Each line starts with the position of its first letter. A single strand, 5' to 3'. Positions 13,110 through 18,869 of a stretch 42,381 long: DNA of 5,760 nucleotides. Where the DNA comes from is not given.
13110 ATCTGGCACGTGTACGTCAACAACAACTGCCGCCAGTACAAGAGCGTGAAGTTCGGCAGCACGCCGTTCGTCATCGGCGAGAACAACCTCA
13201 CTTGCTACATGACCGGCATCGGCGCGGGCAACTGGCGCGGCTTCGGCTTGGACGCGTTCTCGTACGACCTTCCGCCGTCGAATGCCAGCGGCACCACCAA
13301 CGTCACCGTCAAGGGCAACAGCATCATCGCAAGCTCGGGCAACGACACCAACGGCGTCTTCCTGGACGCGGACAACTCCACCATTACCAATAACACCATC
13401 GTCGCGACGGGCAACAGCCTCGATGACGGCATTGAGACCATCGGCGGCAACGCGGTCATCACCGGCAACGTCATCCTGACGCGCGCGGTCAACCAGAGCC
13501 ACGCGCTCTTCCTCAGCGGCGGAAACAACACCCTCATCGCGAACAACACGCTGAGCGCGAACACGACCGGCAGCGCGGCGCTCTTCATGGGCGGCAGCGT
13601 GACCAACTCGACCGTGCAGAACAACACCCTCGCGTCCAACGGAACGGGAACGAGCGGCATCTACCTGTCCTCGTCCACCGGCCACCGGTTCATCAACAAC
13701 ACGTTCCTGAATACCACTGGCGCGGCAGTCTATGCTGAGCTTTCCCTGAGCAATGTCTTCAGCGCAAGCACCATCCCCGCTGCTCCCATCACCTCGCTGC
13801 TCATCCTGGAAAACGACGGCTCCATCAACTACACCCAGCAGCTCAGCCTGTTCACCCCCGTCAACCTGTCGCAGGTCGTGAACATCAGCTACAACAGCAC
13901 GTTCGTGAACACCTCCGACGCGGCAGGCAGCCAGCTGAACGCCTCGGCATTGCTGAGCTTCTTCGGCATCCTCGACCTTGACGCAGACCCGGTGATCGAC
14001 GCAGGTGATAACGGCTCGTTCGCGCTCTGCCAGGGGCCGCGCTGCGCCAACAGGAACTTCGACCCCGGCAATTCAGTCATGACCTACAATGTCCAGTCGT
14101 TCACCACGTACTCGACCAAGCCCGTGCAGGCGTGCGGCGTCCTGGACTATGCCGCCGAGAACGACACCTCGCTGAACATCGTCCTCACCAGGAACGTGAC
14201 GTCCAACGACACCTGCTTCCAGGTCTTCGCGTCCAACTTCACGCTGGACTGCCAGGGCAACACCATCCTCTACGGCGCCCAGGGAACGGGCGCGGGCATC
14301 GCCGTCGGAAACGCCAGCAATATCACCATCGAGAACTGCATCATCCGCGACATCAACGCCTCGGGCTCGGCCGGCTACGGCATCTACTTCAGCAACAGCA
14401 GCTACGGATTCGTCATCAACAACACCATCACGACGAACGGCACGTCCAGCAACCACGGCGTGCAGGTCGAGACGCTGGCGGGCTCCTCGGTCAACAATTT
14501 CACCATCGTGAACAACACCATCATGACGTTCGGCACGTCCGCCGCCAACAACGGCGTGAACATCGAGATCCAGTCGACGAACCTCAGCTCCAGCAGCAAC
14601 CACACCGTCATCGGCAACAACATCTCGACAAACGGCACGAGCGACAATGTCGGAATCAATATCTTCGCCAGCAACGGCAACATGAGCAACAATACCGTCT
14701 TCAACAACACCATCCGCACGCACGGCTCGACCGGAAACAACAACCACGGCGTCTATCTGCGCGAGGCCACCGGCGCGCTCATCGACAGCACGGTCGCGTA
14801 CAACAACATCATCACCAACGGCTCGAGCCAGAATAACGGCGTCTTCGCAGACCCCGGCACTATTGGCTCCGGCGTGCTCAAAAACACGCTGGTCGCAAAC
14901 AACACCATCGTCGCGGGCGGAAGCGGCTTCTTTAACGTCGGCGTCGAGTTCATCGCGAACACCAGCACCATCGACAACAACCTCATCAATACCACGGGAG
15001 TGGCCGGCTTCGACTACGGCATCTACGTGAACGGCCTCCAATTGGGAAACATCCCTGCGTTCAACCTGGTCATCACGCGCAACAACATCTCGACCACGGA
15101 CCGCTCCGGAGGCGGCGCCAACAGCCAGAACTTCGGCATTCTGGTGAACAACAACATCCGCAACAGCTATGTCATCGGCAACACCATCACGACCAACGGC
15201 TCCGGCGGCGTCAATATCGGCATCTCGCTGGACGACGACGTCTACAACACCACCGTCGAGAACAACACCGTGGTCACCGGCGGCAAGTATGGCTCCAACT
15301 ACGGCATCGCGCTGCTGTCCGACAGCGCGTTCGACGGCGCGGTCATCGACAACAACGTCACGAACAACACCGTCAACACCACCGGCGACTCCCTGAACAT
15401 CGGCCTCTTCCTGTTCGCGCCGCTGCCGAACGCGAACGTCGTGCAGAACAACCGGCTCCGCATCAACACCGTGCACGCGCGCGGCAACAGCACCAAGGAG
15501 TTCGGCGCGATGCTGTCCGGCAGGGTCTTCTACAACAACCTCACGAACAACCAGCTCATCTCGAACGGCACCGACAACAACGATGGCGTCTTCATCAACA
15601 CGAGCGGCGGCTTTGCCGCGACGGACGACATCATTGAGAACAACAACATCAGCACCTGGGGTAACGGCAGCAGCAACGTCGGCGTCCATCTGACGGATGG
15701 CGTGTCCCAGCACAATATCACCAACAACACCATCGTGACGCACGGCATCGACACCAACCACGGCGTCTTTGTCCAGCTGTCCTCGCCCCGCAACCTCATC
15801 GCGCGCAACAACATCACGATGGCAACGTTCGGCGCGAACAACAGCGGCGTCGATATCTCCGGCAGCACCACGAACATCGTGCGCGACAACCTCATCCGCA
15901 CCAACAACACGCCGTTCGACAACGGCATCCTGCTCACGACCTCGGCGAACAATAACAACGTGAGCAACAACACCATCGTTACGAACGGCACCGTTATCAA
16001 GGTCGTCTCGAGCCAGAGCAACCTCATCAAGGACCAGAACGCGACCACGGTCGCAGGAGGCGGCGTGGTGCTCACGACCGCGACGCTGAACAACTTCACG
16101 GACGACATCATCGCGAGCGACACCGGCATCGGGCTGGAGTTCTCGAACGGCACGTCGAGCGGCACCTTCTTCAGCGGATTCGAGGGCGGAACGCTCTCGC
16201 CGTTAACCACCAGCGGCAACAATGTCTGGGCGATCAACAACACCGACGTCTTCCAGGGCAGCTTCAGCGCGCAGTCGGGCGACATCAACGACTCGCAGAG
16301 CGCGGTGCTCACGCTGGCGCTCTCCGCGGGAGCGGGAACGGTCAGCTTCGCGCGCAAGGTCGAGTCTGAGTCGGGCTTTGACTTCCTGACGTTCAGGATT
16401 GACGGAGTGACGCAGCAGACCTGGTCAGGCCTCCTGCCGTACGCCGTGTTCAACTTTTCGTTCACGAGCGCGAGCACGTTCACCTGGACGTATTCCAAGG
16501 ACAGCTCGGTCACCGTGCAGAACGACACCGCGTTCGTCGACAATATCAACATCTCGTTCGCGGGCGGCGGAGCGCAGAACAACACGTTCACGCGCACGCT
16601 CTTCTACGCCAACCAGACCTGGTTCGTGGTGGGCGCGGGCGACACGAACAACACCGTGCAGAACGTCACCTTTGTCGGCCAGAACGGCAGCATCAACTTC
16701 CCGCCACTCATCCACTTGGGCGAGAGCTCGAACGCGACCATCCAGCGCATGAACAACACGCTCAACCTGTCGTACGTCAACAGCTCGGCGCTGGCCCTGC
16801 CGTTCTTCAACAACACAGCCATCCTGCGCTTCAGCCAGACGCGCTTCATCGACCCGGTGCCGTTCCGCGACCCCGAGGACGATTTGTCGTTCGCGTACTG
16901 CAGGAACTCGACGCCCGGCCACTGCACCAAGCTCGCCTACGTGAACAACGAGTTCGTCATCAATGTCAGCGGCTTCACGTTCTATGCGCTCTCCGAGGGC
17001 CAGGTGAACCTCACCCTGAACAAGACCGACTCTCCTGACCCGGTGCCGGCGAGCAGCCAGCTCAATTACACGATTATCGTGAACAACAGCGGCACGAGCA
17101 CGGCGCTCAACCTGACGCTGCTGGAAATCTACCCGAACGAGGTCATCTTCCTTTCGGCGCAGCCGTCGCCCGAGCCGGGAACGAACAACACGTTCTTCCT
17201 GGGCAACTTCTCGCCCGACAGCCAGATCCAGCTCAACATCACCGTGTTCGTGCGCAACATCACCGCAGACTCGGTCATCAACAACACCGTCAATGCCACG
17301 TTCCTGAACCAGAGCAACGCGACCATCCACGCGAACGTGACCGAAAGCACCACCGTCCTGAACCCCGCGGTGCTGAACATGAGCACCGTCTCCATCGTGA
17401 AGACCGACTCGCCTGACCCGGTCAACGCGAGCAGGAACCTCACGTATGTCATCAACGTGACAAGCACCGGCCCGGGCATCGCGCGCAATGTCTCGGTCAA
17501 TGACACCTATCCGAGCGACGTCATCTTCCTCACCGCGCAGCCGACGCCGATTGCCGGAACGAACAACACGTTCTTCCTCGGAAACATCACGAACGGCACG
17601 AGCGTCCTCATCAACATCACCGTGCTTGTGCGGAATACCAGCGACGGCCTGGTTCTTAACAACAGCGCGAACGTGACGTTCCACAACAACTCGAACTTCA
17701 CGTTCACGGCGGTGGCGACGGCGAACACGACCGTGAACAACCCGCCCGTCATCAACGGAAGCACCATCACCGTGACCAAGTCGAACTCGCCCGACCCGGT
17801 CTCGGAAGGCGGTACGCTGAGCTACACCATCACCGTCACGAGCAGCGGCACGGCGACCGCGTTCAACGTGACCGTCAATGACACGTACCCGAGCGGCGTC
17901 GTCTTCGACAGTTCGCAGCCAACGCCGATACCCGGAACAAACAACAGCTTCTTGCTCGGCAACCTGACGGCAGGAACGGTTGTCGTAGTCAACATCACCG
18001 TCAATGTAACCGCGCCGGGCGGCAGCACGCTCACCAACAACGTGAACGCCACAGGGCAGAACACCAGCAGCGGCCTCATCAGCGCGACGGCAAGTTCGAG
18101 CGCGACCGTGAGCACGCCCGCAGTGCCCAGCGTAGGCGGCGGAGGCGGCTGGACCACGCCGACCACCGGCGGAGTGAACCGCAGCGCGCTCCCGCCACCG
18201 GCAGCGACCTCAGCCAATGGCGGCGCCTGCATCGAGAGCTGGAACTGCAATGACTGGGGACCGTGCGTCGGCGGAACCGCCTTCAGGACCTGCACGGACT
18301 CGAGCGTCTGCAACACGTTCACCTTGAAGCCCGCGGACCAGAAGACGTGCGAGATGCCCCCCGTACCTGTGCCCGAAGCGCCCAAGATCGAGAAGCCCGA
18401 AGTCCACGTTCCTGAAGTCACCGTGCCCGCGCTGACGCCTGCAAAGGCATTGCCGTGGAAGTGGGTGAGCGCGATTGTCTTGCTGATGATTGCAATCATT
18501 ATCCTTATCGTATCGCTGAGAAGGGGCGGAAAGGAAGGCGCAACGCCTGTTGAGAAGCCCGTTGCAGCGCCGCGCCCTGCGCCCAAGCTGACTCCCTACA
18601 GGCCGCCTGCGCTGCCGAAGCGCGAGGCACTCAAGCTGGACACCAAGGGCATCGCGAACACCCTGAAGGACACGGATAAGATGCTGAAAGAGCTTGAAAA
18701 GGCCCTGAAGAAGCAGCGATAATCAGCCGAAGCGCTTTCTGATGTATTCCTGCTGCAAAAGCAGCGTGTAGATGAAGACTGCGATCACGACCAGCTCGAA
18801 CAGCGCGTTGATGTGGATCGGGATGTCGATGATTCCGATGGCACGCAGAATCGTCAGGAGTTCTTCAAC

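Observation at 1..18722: Two tandem giant membrane-anchored surface proteins saturated with N-glycosylation sequons, encoded next to the oligosaccharyltransferase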

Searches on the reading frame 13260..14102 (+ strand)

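Call 87: search_protein_families(library=pfam, proteins=[window:13260-14102:+], max_evalue=0.05)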
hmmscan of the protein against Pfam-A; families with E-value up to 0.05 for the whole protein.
window:13260-14102:+ (281 aa): 2 families
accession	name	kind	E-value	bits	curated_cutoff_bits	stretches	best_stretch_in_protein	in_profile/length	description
PF13229.12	Beta_helix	-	1.2e-09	38.4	25.9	1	10-170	6-156/158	Right handed beta helix region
PF05048.19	NosD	-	2.2e-09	37.5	23.6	2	63-173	47-147/212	Periplasmic copper-binding protein (NosD)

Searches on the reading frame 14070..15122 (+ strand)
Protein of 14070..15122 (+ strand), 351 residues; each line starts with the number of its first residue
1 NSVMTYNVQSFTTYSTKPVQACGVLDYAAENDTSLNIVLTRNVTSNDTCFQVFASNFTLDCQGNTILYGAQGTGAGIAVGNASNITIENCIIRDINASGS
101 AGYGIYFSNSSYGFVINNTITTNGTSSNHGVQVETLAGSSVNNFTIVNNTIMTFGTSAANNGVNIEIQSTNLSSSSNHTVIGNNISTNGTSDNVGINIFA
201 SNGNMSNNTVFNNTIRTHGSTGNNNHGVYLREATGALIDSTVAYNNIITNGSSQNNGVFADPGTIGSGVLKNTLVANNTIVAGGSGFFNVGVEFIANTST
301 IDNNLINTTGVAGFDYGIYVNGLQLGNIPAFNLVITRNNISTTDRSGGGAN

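Call 87: search_protein_families(library=pfam, proteins=[window:14070-15122:+], max_evalue=0.05)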
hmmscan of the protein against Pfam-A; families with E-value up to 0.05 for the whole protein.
window:14070-15122:+ (351 aa): 2 families
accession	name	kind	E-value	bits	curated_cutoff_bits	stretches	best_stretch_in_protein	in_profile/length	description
PF13229.12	Beta_helix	-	1.7e-08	34.7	25.9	1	63-177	38-132/158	Right handed beta helix region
PF12708.12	Pect-lyase_RHGA_epim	-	0.00076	19.8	27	1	44-169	92-200/213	Rhamnogalacturonase A/epimerase, pectate lyase-like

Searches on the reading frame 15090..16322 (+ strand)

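Call 87: search_protein_families(library=pfam, proteins=[window:15090-16322:+], max_evalue=0.05)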
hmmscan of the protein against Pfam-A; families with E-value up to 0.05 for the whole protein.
window:15090-16322:+ (411 aa): 2 families
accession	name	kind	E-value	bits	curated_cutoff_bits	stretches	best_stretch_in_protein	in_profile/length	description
PF13229.12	Beta_helix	-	8.2e-08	32.5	25.9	1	150-317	12-156/158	Right handed beta helix region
PF05048.19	NosD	-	1.5e-07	31.5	23.6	1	225-336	62-164/212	Periplasmic copper-binding protein (NosD)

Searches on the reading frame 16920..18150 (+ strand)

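Call 45: search_solved_structures(query=window:16920-18150:+, max_evalue=1, show_alignments=2)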
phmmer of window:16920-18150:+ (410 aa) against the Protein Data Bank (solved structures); distinct sequences matched with E-value up to 1: 3.
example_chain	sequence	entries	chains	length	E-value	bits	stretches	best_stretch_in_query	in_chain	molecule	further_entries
2ee3_A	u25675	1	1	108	0.18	14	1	322-378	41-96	Collagen alpha-1(XX) chain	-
5j48_A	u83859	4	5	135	0.59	12.3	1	6-42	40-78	cGMP-dependent protein kinase 1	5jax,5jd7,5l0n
4ku7_A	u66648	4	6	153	0.74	12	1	6-42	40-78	cGMP-dependent protein kinase 1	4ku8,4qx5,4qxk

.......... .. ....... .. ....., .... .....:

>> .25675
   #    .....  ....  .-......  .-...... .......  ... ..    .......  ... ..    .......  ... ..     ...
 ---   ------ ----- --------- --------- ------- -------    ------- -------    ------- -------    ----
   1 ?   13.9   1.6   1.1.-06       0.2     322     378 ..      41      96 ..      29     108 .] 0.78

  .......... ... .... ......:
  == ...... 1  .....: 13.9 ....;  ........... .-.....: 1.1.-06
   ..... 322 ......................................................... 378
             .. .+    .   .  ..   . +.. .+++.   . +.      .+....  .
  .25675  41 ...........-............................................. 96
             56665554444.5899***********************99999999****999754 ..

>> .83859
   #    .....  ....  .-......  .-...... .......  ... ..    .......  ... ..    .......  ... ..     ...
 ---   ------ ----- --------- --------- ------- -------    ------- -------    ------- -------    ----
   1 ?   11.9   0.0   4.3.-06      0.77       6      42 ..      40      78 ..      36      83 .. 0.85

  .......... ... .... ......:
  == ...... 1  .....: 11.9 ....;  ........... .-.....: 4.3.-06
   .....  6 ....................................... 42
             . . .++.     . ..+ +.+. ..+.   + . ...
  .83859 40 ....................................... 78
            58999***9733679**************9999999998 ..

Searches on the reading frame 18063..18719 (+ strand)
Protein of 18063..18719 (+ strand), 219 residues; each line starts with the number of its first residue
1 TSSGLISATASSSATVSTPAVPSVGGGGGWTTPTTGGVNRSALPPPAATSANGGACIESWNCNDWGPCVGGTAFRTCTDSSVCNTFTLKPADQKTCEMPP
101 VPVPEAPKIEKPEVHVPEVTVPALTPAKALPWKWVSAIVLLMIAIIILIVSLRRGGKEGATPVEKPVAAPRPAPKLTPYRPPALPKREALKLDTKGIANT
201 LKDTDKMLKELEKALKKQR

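Call 40: search_protein_families(library=ncbifam, proteins=[window:18063-18719:+], max_evalue=1)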
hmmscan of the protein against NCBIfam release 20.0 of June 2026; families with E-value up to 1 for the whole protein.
window:18063-18719:+ (219 aa): 1 family
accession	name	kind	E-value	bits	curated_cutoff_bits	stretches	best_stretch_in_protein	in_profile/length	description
NF040486.1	SrfA_fam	subfamily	0.06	12.7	150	1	95-187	189-276/438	SrfA family protein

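Call 87: search_protein_families(library=pfam, proteins=[window:18120-18719:+], max_evalue=0.05)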
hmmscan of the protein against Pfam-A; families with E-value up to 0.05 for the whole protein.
window:18120-18719:+ (200 aa): 0 families

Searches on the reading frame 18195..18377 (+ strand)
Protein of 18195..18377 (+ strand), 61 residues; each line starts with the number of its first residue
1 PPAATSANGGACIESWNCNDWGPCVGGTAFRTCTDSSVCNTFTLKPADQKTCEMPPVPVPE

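Call 88: predict_structure(alignment_id=A5)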
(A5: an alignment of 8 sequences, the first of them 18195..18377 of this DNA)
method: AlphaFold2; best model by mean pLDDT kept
length: 61 residues; sequences in the alignment: 8
mean_pLDDT: 78.9   pTM: 0.51
mean pLDDT of the five models: 78.9, 77.6, 70.6, 68.2, 56.7
residues with pLDDT >= 90: 22; 70-90: 27; 50-70: 6; < 50: 6
segments of 3 or more residues with pLDDT < 50: 1-6
pLDDT, mean of each block of 10 residues (from residue 1): 47 84 92 85 87 79 69
secondary structure, 60 per line:
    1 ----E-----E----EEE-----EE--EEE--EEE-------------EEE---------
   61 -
elements in order: E16-18 E28-30 E33-35 E49-51

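Call 90: fold_search(model_id=the predicted structure, library=pdb)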
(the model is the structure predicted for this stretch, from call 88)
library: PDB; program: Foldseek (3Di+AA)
matches with E <= 10: 11; with E <= 0.001: 0
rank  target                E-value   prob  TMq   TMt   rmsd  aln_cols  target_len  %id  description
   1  8b0g_C                2.9e+00  0.11  0.37  0.05   5.5        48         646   19  2C9, C5b9-CD59 structure (released 2023-02-22)
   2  8b0f_E                4.2e+00  0.11  0.39  0.06   6.5        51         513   18  CryoEM structure of C5b8-CD59 (released 2023-02-22)
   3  8j64_B                4.4e+00  0.09  0.38  0.45   6.7        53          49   26  Crystal structure of Toxoplasma gondii MIC2-M2AP complex (released 2023-08-30)
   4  2luu_MODEL_1_A        5.9e+00  0.10  0.46  0.24   6.6        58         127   19  NMR solution structure of midkine-b, mdkb (released 2013-05-01)
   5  7nyc_C                5.9e+00  0.09  0.38  0.04   4.3        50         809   22  cryoEM structure of 3C9-sMAC (released 2021-10-06)
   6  6hwl_A                5.9e+00  0.05  0.28  0.06   7.4        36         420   11  Glucosamine kinase in complex with glucosamine, ADP and inorganic phosphate (released 2019-05-01)
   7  6hwk_D                6.7e+00  0.04  0.27  0.05   8.3        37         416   11  Glucosamine kinase (crystal form B) (released 2019-05-01)
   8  1vex_MODEL_1_A        7.2e+00  0.07  0.44  0.47   4.2        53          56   17  F-spondin TSR domain 4 (released 2005-04-19)
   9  6hwj_A                7.2e+00  0.04  0.28  0.05   7.6        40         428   15  Glucosamine kinase (crystal form A) (released 2019-05-01)
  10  6w51_Q                7.7e+00  0.03  0.26  0.09   2.8        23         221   26  Structure of the antibody fragment H2 in complex with HLA-A*02:01/p53R175H (released 2021-03-17)
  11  8vs7_A                9.5e+00  0.04  0.28  0.10   2.5        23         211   26  Crystal structure of ADI-19425 Fab in complex with anti-idiotypic 2C1 Fab (released 2024-09-18)

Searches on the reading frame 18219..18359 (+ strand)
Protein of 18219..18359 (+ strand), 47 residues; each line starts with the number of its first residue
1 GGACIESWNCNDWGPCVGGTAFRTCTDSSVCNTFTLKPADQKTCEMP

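Call 91: search_protein_representatives(alignment_id=A6)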
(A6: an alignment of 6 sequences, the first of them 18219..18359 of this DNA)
Query: 6 sequences, 47 profile positions. Proteins with E-value up to 0.001 (for the whole library): 6453; up to 1e-10: 1681; up to 1e-30: 163. The best 150 are listed.
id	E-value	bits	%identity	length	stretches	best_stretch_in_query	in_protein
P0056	2.6e-101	347.7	-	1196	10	2-46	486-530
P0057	1.4e-97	335.8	-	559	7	2-45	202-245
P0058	2.4e-97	335.0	-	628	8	4-47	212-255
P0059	4.7e-92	318.1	-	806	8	4-44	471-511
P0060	8.6e-90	310.8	-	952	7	3-44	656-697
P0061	3.7e-86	299.2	-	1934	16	3-46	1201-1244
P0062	8.1e-82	285.3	-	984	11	2-45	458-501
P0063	9.0e-81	281.9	-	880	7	4-46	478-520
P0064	2.4e-78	274.2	-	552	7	3-45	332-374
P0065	2.9e-78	273.9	-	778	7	3-44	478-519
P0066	2.0e-77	271.2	-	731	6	2-46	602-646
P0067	5.1e-73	257.1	-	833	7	4-46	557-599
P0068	1.5e-71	252.4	-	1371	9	4-45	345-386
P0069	7.4e-68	240.6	-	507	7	3-45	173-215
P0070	4.4e-67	238.1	-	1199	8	4-47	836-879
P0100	1.8e-48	178.5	-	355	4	4-46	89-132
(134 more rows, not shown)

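Call 93: search_protein_families(library=pfam, proteins=[P0057, P0064, P0100, P0056, P0061], max_evalue=0.1)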
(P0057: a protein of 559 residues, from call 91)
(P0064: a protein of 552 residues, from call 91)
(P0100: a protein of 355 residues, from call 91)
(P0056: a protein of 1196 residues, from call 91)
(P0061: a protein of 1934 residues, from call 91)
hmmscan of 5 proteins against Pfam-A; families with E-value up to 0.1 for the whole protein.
P0057 (559 aa): 1 family
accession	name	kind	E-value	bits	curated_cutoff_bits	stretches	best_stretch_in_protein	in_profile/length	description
PF07705.17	CARDB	-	5.5e-21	75.1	22.7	2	446-552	3-100/101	CARDB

P0064 (552 aa): 1 family
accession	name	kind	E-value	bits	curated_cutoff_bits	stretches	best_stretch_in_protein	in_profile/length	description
PF07752.16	S-layer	-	2.1e-12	47.1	30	1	139-238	104-203/259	S-layer protein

P0100 (355 aa): 1 family
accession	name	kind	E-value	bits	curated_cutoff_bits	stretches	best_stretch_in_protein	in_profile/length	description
PF13621.12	Cupin_8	-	0.0058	17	27.4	0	120-206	11-98/252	Cupin-like domain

P0056 (1196 aa): 3 families
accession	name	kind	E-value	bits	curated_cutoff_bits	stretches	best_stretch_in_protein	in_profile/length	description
PF14282.11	FlxA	-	0.0015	19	26.3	1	23-56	40-73/101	FlxA-like protein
PF11068.13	YlqD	-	0.011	16.6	27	1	25-58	13-46/131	YlqD protein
PF01471.23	PG_binding_1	-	0.033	14.8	23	1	77-132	3-56/57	Putative peptidoglycan binding domain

P0061 (1934 aa): 2 families
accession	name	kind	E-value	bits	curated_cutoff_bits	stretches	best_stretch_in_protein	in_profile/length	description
PF10342.15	Kre9_KNH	-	8.3e-23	81.4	24.6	3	1343-1427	2-82/94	Kre9/KNH-like N-terminal Ig-like domain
PF01471.23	PG_binding_1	-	4.3e-14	52.9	23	2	249-287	19-57/57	Putative peptidoglycan binding domain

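Call 96: search_solved_structures(query=A7, max_evalue=10, show_alignments=3)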
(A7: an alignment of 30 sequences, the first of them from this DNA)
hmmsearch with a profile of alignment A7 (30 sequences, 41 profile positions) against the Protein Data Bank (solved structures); distinct sequences matched with E-value up to 10: 0.
